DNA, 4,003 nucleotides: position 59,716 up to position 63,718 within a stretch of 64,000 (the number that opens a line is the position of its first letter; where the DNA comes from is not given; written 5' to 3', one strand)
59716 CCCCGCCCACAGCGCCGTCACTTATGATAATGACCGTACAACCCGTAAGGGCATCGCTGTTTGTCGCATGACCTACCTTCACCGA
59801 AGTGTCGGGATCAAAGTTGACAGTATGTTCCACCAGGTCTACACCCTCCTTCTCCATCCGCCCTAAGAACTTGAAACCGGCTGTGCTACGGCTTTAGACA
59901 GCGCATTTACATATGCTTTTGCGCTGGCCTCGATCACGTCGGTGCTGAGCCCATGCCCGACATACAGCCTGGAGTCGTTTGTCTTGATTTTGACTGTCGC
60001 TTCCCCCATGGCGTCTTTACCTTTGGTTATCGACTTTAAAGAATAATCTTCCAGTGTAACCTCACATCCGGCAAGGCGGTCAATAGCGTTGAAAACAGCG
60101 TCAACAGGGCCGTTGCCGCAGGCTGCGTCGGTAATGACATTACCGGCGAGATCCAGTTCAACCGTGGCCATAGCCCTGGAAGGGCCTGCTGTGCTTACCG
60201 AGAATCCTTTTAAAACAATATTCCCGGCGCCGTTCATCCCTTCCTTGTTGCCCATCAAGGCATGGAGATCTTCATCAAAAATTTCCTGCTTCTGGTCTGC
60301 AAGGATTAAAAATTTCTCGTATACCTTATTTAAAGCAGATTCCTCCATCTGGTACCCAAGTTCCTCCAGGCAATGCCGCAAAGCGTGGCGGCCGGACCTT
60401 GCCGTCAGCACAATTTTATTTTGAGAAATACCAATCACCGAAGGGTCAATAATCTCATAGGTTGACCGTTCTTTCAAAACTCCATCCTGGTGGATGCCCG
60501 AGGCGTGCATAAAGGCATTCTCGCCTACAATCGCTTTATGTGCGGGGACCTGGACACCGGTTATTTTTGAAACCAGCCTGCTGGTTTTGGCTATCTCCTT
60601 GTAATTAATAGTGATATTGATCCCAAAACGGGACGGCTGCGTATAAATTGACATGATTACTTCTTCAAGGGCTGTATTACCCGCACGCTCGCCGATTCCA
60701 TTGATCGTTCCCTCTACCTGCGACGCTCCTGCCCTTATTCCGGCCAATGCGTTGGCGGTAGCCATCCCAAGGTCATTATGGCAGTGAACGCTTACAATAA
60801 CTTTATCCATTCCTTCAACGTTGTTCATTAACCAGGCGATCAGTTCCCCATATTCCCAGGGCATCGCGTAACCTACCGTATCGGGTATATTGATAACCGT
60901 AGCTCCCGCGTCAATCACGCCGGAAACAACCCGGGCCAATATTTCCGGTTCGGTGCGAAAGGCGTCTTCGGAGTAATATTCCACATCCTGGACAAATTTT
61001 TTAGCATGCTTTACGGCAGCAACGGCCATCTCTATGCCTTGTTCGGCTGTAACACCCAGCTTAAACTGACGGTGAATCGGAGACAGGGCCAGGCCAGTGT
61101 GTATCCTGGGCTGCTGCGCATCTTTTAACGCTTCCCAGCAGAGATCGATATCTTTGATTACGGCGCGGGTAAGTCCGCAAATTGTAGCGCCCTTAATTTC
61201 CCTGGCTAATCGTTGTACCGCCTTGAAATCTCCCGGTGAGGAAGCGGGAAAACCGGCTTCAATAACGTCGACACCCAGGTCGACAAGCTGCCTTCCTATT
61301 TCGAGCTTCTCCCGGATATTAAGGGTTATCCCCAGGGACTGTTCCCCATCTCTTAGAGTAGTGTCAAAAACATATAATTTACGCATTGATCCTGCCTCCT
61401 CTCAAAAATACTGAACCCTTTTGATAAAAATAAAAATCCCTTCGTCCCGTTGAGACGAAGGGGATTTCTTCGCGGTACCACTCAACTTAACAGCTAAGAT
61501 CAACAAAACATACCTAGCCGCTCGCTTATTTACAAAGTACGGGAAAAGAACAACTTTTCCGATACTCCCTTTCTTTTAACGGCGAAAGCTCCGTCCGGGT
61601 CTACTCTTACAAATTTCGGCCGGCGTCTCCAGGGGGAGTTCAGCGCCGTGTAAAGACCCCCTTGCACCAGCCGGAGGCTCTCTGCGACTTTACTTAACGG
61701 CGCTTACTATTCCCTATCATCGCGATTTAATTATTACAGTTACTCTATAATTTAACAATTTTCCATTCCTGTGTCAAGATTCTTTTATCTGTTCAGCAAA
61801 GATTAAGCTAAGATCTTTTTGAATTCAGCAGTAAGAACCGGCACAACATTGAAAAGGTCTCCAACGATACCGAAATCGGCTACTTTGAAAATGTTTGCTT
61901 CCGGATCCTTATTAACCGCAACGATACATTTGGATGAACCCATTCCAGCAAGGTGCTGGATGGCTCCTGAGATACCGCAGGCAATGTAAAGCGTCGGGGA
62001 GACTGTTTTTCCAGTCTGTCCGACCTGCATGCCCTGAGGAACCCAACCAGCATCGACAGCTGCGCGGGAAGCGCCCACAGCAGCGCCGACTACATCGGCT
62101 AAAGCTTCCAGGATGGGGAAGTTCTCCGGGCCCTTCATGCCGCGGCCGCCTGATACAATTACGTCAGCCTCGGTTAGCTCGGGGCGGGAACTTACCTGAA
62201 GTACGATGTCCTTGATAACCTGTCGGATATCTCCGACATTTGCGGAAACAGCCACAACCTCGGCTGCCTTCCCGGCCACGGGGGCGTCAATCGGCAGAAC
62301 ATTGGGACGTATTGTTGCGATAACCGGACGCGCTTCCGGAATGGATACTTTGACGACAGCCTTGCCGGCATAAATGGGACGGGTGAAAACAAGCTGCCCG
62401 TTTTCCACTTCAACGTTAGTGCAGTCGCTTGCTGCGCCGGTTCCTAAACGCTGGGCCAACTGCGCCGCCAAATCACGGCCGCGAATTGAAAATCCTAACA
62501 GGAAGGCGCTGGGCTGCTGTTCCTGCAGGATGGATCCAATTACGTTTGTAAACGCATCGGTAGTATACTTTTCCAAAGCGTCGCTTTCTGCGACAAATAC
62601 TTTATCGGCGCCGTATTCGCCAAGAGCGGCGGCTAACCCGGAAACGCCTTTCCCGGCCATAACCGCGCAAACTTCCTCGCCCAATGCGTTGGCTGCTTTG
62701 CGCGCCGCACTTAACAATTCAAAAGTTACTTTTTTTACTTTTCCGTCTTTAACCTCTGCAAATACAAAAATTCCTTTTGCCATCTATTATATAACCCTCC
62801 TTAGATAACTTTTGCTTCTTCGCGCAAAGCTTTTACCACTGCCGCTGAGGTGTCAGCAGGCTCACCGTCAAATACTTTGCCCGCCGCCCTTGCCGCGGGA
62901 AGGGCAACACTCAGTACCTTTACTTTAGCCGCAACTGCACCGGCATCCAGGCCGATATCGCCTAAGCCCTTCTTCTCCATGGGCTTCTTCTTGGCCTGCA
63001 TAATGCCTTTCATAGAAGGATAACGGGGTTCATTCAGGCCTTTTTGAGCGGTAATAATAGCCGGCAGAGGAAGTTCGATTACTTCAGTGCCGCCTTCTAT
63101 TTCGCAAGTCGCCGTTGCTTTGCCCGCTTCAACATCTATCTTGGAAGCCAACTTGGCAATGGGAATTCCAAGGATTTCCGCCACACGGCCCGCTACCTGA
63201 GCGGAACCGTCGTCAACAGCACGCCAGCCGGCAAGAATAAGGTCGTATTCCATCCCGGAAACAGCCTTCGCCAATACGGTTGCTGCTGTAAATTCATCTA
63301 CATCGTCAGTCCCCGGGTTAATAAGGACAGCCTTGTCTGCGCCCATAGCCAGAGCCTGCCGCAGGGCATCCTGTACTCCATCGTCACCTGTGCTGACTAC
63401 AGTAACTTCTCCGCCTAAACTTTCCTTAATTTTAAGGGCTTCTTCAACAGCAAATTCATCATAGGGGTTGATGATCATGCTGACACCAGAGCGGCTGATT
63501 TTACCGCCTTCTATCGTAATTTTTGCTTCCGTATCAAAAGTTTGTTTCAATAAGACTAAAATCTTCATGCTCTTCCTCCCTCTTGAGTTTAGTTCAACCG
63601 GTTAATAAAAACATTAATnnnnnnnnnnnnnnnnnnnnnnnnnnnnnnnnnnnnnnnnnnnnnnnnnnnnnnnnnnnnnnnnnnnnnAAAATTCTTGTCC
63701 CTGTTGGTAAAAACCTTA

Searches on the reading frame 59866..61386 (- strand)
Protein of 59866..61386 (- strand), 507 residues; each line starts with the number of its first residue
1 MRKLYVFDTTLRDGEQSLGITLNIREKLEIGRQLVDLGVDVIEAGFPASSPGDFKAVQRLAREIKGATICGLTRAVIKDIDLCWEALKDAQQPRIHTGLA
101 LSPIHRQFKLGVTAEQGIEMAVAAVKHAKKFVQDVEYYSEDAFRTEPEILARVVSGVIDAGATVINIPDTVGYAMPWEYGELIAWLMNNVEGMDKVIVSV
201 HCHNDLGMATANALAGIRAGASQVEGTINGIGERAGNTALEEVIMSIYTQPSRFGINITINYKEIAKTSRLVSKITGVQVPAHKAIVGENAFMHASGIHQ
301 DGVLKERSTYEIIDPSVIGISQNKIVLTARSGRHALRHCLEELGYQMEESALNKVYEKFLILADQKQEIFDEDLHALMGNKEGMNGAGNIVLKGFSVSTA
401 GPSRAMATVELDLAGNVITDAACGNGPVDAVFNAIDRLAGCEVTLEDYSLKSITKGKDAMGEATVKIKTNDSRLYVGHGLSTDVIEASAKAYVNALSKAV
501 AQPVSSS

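Call 70: search_protein_families(library=pfam, proteins=[window:59866-61386:-], max_evalue=0.001)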
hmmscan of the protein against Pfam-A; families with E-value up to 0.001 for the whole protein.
window:59866-61386:- (507 aa): 3 families
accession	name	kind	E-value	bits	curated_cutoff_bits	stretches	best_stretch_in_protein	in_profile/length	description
PF00682.25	HMGL-like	-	1.5e-89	300.3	29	1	4-272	2-260/260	HMGL-like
PF08502.15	LeuA_dimer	-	6.7e-36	123.5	24.9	1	368-499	1-130/131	LeuA allosteric (dimerisation) domain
PF22617.1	HCS_D2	-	1.1e-26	93.5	27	1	286-367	1-82/82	Homocitrate synthase post-HMGL domain-like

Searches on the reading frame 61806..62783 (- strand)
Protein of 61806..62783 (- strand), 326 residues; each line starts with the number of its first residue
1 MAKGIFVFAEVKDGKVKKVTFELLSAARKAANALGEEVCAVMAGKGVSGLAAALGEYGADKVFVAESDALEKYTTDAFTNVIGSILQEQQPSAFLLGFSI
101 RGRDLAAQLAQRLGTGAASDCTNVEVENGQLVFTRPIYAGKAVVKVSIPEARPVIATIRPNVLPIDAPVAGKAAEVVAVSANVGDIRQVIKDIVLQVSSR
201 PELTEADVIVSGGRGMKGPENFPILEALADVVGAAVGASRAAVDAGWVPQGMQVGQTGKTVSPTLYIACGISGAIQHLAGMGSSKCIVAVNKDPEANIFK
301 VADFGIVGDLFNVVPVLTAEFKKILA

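Call 70: search_protein_families(library=pfam, proteins=[window:61806-62783:-], max_evalue=0.001)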
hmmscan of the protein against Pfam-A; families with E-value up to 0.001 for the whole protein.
window:61806-62783:- (326 aa): 2 families
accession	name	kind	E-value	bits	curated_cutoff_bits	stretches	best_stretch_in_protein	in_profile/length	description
PF01012.27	ETF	-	1e-46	159.4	26.7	1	6-181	2-178/181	Electron transfer flavoprotein domain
PF00766.25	ETF_alpha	-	4.8e-37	126.2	27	1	202-281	1-80/81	Electron transfer flavoprotein FAD-binding domain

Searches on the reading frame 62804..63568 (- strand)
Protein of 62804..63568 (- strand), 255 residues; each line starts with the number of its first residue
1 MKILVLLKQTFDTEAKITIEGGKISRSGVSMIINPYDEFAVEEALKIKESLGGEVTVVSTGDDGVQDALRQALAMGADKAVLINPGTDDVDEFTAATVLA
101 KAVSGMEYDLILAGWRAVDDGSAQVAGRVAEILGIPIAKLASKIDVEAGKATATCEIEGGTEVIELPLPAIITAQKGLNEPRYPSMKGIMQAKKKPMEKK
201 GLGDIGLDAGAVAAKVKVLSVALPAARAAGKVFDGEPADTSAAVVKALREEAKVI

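Call 70: search_protein_families(library=pfam, proteins=[window:62804-63568:-], max_evalue=0.001)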
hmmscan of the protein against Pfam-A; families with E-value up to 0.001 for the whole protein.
window:62804-63568:- (255 aa): 1 family
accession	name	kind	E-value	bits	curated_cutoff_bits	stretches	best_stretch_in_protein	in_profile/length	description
PF01012.27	ETF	-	3.5e-43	147.9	26.7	1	23-199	3-175/181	Electron transfer flavoprotein domain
